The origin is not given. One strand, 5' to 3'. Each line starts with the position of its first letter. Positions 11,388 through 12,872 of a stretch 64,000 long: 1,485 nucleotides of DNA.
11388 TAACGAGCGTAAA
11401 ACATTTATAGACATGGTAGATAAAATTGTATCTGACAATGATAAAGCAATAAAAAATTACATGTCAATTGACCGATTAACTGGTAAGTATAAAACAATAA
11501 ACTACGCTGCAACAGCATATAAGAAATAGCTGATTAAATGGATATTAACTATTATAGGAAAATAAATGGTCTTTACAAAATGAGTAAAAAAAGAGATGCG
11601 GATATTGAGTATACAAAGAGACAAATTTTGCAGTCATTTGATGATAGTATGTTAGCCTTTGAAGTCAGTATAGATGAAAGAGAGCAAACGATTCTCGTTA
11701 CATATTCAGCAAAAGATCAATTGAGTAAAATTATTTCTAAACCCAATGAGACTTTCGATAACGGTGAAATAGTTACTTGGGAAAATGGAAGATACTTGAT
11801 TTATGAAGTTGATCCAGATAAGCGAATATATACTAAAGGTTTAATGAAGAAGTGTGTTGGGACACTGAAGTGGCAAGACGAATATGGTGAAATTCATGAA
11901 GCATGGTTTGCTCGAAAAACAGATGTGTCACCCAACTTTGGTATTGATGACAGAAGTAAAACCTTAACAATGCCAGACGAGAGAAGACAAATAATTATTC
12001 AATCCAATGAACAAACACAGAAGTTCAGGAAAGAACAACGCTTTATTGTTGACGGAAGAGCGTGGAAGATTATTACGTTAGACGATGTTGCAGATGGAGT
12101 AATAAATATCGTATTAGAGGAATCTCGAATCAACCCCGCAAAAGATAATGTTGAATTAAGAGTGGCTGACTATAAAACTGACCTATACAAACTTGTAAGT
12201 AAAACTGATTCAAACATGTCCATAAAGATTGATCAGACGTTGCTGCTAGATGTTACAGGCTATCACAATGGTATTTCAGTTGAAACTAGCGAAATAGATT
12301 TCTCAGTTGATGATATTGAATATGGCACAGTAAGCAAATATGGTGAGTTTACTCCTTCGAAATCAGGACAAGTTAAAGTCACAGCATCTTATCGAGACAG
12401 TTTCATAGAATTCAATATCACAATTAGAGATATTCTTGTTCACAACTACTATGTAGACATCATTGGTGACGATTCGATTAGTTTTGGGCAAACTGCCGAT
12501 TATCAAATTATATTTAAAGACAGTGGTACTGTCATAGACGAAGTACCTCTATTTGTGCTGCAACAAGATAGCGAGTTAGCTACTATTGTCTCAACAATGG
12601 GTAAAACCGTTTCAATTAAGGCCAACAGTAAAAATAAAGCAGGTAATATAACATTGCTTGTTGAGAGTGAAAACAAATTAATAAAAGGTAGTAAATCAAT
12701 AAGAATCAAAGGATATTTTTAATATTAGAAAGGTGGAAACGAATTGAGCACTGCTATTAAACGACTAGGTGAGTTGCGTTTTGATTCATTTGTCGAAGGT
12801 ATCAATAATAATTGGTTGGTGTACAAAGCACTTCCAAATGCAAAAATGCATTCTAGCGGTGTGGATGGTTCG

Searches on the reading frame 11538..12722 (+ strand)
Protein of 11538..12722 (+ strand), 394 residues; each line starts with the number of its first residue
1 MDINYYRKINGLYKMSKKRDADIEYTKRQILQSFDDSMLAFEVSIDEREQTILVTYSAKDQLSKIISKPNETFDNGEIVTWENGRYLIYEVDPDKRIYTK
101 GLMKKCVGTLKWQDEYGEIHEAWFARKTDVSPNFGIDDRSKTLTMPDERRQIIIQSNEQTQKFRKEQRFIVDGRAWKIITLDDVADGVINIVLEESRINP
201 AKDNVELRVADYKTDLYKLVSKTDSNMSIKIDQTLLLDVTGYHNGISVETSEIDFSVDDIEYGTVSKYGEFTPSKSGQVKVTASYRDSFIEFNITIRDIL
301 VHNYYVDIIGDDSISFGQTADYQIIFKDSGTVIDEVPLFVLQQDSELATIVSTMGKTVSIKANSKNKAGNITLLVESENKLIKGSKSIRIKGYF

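Call 29: search_protein_families(library=phrogs, proteins=[window:11538-12722:+], max_evalue=0.00001)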
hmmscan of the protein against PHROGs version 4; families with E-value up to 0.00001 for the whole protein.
window:11538-12722:+ (394 aa): 2 families
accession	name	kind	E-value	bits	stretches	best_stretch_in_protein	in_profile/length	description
phrog_16444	-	unknown function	2e-51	175.7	1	61-392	57-395/397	-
phrog_5251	-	unknown function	1.7e-19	71.2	1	1-211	2-227/244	-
